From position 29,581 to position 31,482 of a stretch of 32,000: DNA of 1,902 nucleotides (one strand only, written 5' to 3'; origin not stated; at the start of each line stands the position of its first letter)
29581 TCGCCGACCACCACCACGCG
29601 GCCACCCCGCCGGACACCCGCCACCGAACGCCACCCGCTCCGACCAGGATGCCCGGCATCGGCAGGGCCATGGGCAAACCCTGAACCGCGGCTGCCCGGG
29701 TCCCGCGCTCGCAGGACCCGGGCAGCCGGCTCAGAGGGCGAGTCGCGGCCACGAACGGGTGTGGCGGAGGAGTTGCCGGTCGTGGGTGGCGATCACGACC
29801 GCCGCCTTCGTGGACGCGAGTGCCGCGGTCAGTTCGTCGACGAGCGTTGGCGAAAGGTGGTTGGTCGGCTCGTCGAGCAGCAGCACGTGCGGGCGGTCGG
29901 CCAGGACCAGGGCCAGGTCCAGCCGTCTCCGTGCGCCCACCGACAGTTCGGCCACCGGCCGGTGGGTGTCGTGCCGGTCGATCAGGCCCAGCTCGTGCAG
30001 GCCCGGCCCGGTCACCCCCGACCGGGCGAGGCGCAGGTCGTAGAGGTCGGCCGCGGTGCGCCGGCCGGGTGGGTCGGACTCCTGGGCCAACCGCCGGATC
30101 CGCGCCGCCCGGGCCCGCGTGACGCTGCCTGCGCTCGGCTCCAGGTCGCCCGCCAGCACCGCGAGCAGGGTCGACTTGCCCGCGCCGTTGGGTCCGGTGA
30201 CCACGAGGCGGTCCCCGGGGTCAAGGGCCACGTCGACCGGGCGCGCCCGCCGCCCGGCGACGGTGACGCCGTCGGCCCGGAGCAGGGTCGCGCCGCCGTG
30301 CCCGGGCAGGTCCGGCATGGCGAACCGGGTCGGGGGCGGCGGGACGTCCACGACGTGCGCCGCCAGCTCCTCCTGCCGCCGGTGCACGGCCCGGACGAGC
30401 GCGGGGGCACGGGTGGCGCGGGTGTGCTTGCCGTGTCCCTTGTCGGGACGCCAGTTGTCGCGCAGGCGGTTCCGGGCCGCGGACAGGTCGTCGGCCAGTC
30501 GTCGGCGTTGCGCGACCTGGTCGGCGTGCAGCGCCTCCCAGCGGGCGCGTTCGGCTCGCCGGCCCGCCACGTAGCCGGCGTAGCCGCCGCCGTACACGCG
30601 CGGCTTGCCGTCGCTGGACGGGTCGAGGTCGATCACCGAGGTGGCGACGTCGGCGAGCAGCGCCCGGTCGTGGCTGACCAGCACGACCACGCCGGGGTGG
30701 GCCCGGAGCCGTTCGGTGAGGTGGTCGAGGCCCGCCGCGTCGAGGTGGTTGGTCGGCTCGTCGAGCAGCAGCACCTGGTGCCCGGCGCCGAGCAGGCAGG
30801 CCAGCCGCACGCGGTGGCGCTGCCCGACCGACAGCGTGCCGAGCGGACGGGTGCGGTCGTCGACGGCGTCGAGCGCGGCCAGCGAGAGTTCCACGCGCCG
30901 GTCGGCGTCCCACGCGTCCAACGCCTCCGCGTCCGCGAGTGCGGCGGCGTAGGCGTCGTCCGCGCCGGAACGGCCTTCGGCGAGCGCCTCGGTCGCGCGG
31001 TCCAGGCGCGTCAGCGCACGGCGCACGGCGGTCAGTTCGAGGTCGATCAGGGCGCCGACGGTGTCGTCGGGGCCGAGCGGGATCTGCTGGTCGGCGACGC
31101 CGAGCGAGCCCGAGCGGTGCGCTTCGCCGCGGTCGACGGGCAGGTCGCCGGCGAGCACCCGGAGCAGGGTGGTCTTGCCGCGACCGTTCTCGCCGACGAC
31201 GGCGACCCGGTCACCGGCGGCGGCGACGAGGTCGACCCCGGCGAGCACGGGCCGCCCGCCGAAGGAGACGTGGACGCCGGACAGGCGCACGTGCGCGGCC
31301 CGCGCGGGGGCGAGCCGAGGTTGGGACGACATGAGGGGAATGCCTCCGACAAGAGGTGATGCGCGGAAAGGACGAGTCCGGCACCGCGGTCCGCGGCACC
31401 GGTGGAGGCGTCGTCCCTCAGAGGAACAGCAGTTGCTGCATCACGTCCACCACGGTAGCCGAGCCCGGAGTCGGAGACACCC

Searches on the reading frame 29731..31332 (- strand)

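Call 7: search_protein_families(library=pfam, proteins=[window:29731-31332:-], max_evalue=0.01)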
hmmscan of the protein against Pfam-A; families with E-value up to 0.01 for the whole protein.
window:29731-31332:- (533 aa): 25 families
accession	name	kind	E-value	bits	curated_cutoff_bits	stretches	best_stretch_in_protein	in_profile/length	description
PF00005.33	ABC_tran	-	2.4e-42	145.2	25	2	365-491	3-137/137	ABC transporter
PF13304.12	AAA_21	-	6.3e-19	69.6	27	2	446-521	221-302/304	AAA domain, putative AbiEii toxin, Type IV TA system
PF13401.12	AAA_22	-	1.3e-07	32.5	27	1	376-512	8-118/130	AAA domain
PF13555.12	AAA_29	-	1.5e-07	31.5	27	1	367-391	16-41/61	P-loop containing region of AAA domain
PF13604.12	AAA_30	-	1.4e-06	28.6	27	1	375-521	20-128/191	AAA domain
PF05729.18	NACHT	-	6.3e-06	26.6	26.7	0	42-64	2-24/167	NACHT domain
PF13476.12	AAA_23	-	6.9e-06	27.3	27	0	377-392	23-38/201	AAA domain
PF02463.25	SMC_N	-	2.9e-05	24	40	0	377-393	28-44/220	RecF/RecN/SMC N terminal domain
PF03193.22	RsgA_GTPase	-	4.2e-05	23.9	30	0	374-405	107-138/174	RsgA GTPase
PF25199.1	nSTAND_NTPase5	-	5.4e-05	23.5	34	0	376-401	44-70/145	Novel STAND NTPase 5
PF13191.12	AAA_16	-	7e-05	23.8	32.6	1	376-487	27-139/167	AAA ATPase domain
PF13521.12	AAA_28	-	0.00025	21.8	27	0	375-396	1-22/164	AAA domain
PF00004.35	AAA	-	0.0012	19.8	21.2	0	377-398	2-23/131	ATPase family associated with various cellular activities (AAA)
PF01926.29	MMR_HSR1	-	0.0015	19.1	21.9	0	42-63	1-22/113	50S ribosome-binding GTPase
PF05496.18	RuvB_N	-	0.0018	18.5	27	0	373-400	33-60/159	Holliday junction DNA helicase RuvB P-loop domain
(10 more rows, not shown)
